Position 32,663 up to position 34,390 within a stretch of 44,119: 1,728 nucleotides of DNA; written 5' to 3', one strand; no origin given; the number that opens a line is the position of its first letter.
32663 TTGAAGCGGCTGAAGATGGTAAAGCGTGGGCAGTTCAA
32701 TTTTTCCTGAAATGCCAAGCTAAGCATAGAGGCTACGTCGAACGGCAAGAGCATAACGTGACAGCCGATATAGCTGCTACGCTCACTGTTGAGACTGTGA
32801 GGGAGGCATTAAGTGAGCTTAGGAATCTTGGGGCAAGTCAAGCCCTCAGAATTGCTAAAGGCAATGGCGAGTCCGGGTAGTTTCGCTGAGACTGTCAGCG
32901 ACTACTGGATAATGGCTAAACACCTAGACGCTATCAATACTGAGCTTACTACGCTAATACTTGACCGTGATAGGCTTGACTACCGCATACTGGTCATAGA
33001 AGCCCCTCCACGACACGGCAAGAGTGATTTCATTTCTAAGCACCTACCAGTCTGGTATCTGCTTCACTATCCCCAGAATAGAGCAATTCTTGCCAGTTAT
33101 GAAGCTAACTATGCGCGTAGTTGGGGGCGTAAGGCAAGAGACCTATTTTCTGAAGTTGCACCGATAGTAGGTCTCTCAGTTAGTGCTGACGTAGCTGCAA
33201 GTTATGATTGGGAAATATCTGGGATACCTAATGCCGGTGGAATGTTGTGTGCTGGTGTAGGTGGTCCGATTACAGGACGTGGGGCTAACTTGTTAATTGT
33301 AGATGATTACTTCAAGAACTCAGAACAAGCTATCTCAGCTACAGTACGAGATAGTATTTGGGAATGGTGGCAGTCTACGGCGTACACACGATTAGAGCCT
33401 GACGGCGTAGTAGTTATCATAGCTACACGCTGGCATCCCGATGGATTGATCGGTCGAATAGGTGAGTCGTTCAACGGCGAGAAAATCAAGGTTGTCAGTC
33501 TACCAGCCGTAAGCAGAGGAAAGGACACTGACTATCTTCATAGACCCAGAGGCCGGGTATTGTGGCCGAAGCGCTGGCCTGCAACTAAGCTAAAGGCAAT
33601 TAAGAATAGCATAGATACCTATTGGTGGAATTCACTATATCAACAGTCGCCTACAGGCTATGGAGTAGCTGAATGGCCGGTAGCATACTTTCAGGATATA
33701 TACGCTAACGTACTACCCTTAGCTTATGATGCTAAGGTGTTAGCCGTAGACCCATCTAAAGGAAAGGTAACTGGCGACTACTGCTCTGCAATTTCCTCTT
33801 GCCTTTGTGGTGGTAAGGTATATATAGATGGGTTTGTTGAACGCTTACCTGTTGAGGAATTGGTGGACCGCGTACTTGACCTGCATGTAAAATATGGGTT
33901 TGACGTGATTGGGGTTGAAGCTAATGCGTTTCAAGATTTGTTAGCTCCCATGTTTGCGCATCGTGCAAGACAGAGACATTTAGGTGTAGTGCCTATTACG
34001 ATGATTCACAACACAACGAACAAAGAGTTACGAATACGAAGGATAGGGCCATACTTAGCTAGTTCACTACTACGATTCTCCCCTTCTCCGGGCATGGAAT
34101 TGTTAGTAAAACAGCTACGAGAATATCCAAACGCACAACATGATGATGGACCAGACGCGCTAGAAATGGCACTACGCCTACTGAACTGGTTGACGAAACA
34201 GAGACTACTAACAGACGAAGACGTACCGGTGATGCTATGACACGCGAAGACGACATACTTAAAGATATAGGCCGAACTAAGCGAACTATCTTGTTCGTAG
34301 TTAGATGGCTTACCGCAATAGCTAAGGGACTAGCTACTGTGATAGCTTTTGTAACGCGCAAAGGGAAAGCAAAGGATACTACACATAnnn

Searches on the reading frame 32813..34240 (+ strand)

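Call 37: search_protein_families(library=phrogs, proteins=[window:32813-34240:+], max_evalue=0.001)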
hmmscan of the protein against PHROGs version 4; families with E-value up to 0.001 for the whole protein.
window:32813-34240:+ (475 aa): 4 families
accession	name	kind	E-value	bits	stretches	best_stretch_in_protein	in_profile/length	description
phrog_38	-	head and packaging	5.8e-90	304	1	20-463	272-709/760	terminase large subunit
phrog_4758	-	head and packaging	1.1e-40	140.5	1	24-235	28-238/243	terminase large subunit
phrog_5573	-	head and packaging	2.3e-19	70.8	1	223-456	10-233/250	terminase large subunit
phrog_30251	-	head and packaging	4.3e-17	62.6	1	56-229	54-234/799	terminase large subunit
